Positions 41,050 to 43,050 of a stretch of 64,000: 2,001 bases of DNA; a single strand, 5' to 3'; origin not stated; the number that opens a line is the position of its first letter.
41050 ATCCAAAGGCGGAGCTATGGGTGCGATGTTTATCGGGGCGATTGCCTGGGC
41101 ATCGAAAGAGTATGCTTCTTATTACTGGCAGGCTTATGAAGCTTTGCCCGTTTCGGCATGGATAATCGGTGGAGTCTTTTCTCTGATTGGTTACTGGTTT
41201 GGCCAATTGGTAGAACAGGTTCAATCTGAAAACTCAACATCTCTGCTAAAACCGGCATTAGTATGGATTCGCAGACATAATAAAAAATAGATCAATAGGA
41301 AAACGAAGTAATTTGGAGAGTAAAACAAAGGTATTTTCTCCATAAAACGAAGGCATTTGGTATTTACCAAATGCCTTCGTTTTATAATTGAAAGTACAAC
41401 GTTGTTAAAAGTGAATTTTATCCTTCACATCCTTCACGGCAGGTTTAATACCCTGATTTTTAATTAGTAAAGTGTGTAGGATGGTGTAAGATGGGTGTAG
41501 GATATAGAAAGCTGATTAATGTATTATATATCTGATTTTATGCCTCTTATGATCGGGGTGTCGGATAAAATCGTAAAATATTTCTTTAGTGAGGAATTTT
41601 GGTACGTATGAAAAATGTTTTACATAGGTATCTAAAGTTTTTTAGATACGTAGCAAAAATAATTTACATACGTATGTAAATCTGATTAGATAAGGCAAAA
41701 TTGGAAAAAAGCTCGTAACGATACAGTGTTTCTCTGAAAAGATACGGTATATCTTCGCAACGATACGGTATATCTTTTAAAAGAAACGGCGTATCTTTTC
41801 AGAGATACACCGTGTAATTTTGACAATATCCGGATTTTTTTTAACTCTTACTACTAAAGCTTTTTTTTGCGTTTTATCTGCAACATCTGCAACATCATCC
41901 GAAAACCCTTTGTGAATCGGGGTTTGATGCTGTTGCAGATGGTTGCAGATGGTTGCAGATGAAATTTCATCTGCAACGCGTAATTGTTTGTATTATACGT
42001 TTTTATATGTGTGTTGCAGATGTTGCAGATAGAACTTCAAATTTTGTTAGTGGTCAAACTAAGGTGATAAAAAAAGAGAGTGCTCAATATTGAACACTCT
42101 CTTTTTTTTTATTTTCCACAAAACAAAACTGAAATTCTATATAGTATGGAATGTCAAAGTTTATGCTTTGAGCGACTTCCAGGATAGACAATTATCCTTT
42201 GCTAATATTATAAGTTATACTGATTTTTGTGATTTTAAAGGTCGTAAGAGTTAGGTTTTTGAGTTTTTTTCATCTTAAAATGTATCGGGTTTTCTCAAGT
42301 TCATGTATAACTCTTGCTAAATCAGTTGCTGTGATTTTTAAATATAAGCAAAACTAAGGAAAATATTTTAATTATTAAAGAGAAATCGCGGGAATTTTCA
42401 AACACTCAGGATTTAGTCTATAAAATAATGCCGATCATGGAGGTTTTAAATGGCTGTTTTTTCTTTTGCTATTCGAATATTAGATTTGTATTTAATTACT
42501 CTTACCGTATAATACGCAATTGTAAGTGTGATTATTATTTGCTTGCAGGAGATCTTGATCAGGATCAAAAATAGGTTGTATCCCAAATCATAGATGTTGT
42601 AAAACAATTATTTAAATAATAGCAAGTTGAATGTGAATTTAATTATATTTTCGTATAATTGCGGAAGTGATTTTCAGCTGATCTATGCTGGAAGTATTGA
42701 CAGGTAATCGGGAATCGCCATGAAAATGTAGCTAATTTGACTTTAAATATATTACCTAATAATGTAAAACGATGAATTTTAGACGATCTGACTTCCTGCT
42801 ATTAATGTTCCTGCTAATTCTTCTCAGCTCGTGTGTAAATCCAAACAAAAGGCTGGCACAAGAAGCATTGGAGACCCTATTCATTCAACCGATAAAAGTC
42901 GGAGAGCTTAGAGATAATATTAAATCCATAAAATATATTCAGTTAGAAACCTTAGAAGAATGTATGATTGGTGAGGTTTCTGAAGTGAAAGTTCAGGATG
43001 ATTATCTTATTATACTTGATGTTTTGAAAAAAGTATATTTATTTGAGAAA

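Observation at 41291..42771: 1.48-kb ORF-free gap packed with four distinct repeat modules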

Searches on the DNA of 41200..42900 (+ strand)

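Call 12: search_dna_similar(query=window:41291-42771:+, collection=plasmids, mode=distant)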
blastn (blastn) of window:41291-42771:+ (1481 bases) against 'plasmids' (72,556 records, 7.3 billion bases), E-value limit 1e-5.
No match.

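Call 13: search_dna_similar(query=window:41291-42771:+, collection=phages, mode=distant)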
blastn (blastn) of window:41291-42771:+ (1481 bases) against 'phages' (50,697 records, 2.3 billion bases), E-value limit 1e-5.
No match.

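Call 18: search_rna_families(source=window, start=41200, end=42900, threshold=evalue, max_evalue=10)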
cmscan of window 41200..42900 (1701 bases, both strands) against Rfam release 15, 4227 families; matches with E-value up to 10: 50.
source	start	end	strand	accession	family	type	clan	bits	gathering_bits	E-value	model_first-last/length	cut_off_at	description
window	41717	41819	-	RF00639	mir-515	Gene; miRNA;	CL00096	31.1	68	0.00082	1-87/87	no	mir-515 microRNA precursor family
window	41334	41393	-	RF00668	mir-302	Gene; miRNA;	CL00096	29.4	55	0.0034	1-68/68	no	mir-302 microRNA precursor family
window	42067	42220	-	RF04182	GibS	Gene; sRNA;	-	28.6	115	0.18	1-142/142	no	GibS sRNA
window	42064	42145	-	RF01606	plasmodium_snoR31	Gene; snRNA; snoRNA; HACA-box;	-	28.1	60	0.31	1-145/145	no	small nucleolar RNA snoR31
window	42068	42160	-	RF03162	TD-2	Gene; sRNA;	CL00124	27.3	48.7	0.19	1-98/98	no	TD-2 RNA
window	41717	41819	+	RF00639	mir-515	Gene; miRNA;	CL00096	27.1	68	0.01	1-87/87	no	mir-515 microRNA precursor family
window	41338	41392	-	RF00979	mir-553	Gene; miRNA;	-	27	82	0.017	1-62/62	no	mir-553 microRNA precursor family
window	41867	41978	-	RF02527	SSRC38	Gene; sRNA;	-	26.9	80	0.035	1-166/166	no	Streptococcus sRNA SSRC38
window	42068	42182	-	RF02449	ncr1015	Gene; sRNA;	-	26.8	60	0.36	1-121/121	no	Bacillus sRNA ncr1015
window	41861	41966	+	RF03601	MIR7993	Gene; miRNA;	-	26.4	100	0.045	1-138/138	no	MIR7993 microRNA precursor family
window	42077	42147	-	RF02693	psm_mec_RNA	Gene; sRNA;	-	25.2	85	1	1-143/143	no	psm_mec locus RNA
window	41342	41387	+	RF03474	mir-4766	Gene; miRNA;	-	25.1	72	0.041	1-56/56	no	mir-4766 microRNA precursor family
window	42071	42106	-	RF04134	MIR7504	Gene; miRNA;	-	24.7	83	0.17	1-124/124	no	MIR7504 microRNA precursor family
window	41287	41384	+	RF01470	rli38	Gene; sRNA;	-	23.8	49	1.7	1-150/150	no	Listeria sRNA rli38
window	41863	42044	+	RF00452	MIR172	Gene; miRNA;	-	23.5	70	0.035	1-114/114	no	mir-172 microRNA precursor family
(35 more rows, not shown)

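Call 80: search_rna_families(source=window, start=42040, end=42300, threshold=evalue, max_evalue=1, show_alignments=2)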
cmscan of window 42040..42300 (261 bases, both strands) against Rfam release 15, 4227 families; matches with E-value up to 1: 20.
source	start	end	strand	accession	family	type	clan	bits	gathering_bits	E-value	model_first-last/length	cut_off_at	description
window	42069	42207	-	RF02376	antisense_SR1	Gene; sRNA;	-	29.1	45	0.00044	1-210/210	no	SR1 sRNA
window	42067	42220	-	RF04182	GibS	Gene; sRNA;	-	28.6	115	0.028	1-142/142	no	GibS sRNA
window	42068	42160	-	RF03162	TD-2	Gene; sRNA;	CL00124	27.3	48.7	0.029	1-98/98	no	TD-2 RNA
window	42068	42182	-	RF02449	ncr1015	Gene; sRNA;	-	26.8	60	0.056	1-121/121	no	Bacillus sRNA ncr1015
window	42077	42147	-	RF02693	psm_mec_RNA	Gene; sRNA;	-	25.2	85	0.16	1-143/143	no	psm_mec locus RNA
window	42069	42174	-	RF00506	Thr_leader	Cis-reg; leader;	-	24.8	55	0.0092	1-118/118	no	Threonine operon leader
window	42071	42106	-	RF04134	MIR7504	Gene; miRNA;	-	24.7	83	0.025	1-124/124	no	MIR7504 microRNA precursor family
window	42040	42112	-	RF01808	MicX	Gene; sRNA;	-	22.5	75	0.0041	1-91/194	3'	MicX Vibrio cholerae sRNA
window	42071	42106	+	RF04134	MIR7504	Gene; miRNA;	-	22.4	83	0.094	1-124/124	no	MIR7504 microRNA precursor family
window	42068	42129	-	RF01065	23S-methyl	Cis-reg;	-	21.2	50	0.32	1-102/102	no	23S methyl RNA motif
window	42061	42134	-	RF02366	Yfr19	Gene; sRNA;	-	21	70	0.63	1-82/82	no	Cyanobacterial functional RNA 19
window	42060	42120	+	RF04174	MIR4208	Gene; miRNA;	-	20.8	140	0.58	1-191/191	no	MIR4208 microRNA precursor family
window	42065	42154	-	RF02029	sraA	Gene; sRNA;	-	20.5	56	0.59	1-95/95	no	sraA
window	42040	42113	+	RF00558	L20_leader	Cis-reg; leader;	-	20.1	58.7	0.086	55-127/127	5'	Ribosomal protein L20 leader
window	42073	42102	-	RF03339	mir-3047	Gene; miRNA;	-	19.6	53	0.17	1-61/61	no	mir-3047 microRNA precursor family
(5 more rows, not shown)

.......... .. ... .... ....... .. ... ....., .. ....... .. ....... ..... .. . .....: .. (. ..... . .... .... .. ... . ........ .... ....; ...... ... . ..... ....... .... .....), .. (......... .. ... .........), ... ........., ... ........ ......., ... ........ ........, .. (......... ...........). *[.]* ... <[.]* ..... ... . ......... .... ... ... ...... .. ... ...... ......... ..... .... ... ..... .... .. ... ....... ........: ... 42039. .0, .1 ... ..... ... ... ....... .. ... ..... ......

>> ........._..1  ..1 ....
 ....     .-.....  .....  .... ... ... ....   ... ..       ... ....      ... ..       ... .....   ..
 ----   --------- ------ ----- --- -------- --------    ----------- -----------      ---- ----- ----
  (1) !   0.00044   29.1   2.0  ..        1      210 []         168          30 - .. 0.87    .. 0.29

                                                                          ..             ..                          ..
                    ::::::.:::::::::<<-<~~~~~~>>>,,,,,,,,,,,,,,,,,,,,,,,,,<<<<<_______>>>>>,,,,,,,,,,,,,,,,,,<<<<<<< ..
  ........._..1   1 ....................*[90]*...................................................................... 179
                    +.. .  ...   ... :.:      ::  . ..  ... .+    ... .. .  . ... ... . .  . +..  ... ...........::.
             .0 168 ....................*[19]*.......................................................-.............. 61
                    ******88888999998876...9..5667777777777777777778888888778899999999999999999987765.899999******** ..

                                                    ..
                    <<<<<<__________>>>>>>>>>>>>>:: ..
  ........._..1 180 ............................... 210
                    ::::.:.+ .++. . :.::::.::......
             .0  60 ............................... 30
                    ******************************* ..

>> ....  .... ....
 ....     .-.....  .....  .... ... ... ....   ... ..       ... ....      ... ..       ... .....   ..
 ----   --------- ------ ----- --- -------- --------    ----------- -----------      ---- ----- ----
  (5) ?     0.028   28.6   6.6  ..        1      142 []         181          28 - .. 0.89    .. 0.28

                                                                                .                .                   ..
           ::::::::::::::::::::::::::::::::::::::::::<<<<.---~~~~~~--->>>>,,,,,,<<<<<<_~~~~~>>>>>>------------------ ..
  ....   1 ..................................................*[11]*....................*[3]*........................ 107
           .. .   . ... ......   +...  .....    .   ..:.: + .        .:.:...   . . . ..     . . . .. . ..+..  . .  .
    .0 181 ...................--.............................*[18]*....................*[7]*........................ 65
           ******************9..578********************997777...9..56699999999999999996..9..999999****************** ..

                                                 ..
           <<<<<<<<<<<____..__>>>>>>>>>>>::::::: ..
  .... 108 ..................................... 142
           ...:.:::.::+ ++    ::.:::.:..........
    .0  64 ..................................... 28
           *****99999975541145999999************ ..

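Call 81: search_dna_similar(query=window:41865-42040:+, collection=phages, mode=distant, max_evalue=10, max_rows=25)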
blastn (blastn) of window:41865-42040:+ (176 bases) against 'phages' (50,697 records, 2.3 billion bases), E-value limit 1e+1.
Records with a match: 291; places in all: 299; records where one place covers at least 80% of the query: 0.
Best place of each record, by identity: >=99% 6; 95-99% 9; 90-95% 52; 80-90% 201; 60-80% 23.
By first word of the organism name: Salmonella 128; Synechococcus 55; Escherichia 42; Paenibacillus 23; Phage 9; Klebsiella 7; Methylophilales 4; Bacteriophage 3; uncultured 2; Methanocaldococcus 2; and 11 more.
By host as written in the record: - 80; Salmonella enterica subsp. enterica serovar Enteritidis PT1 16; Salmonella sp. 15; Salmonella enterica subsp. enterica serovar Enteritidis 13; Escherichia coli 12; Paenibacillus larvae 2017 10; Paenibacillus larvae F1A 8; Salmonella enterica subsp. enterica 7; and 67 more.
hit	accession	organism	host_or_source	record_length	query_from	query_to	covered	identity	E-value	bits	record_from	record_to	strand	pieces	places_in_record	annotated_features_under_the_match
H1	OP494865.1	Paenibacillus phage LunBun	Paenibacillus larvae F1A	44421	9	84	43%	74.7%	7e+0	37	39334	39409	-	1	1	none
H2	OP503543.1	Paenibacillus phage BarryFoster_Benicio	Paenibacillus larvae F1A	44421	9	84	43%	74.7%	7e+0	37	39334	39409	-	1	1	none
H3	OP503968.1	Paenibacillus phage ABAtENZ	Paenibacillus larvae 2017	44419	9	84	43%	74.7%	7e+0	37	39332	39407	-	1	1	none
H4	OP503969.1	Paenibacillus phage AJG77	Paenibacillus larvae 2017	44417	9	84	43%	74.7%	7e+0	37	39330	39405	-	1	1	none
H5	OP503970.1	Paenibacillus phage ApiWellbeing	Paenibacillus larvae F1A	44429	9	84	43%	74.7%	7e+0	37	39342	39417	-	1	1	none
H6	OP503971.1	Paenibacillus phage Bloomfield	Paenibacillus larvae 2017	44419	9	84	43%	74.7%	7e+0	37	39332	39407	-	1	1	none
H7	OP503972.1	Paenibacillus phage Bob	Paenibacillus larvae F2B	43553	9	84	43%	74.7%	7e+0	37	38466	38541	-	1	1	none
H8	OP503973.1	Paenibacillus phage Carlos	Paenibacillus larvae F1A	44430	9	84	43%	74.7%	7e+0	37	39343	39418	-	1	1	none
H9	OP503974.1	Paenibacillus phage Dante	Paenibacillus larvae WAI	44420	9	84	43%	74.7%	7e+0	37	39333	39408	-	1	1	none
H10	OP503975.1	Paenibacillus phage FutureBee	Paenibacillus larvae TP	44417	9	84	43%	74.7%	7e+0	37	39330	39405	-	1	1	none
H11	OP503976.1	Paenibacillus phage GaryLarson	Paenibacillus larvae F2B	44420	9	84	43%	74.7%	7e+0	37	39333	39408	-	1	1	none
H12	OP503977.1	Paenibacillus phage GIW2016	Paenibacillus larvae 2017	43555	9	84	43%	74.7%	7e+0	37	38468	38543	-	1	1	none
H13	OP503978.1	Paenibacillus phage Jacinda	Paenibacillus larvae 2017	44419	9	84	43%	74.7%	7e+0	37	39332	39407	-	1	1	none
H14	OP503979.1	Paenibacillus phage Lena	Paenibacillus larvae 2017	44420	9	84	43%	74.7%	7e+0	37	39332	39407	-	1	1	none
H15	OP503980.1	Paenibacillus phage Logan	Paenibacillus larvae 2017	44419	9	84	43%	74.7%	7e+0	37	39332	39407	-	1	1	none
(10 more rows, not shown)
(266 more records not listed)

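Call 82: search_dna_similar(query=window:41865-42040:+, collection=plasmids, mode=distant, max_evalue=10, max_rows=25)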
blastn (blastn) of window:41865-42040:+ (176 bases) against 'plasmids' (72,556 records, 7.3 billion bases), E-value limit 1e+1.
Records with a match: 6; places in all: 14; records where one place covers at least 80% of the query: 0.
Best place of each record, by identity: >=99% 1; 80-90% 5.
By first word of the organism name: Delftia 2; Nostoc 1; Bacillus 1; Agathobacter 1; Salmonella 1.
By predicted mobility (MOB-suite, as given by PLSDB): non-mobilizable 3; conjugative 2; mobilizable 1.
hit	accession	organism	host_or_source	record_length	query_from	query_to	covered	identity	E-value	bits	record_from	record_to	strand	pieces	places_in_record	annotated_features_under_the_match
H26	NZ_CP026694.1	Nostoc sp. 'Lobaria pulmonaria (5183) cyanobiont'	Lobaria pulmonaria thallus,lichen ...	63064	61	97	21%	82.9%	6e+0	38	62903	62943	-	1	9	mobV: MobV family relaxase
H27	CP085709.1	Bacillus sp. CMF21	single cell,soil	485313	2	30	16%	89.7%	2e+0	40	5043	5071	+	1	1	AraC family transcriptional regulator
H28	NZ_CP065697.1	Delftia acidovorans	-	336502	64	92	16%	89.7%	6e+0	37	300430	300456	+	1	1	DNA polymerase Y family protein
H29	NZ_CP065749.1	Delftia lacustris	-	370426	64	92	16%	89.7%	6e+0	37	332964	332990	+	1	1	DNA polymerase Y family protein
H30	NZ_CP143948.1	Agathobacter rectalis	Homo sapiens,cell culture,fecal sample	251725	59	86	16%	89.3%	6e+0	38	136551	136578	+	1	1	none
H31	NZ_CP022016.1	Salmonella enterica subsp. enterica serovar India str. ...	-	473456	95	114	11%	100.0%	6e+0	37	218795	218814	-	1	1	amyA: alpha-amylase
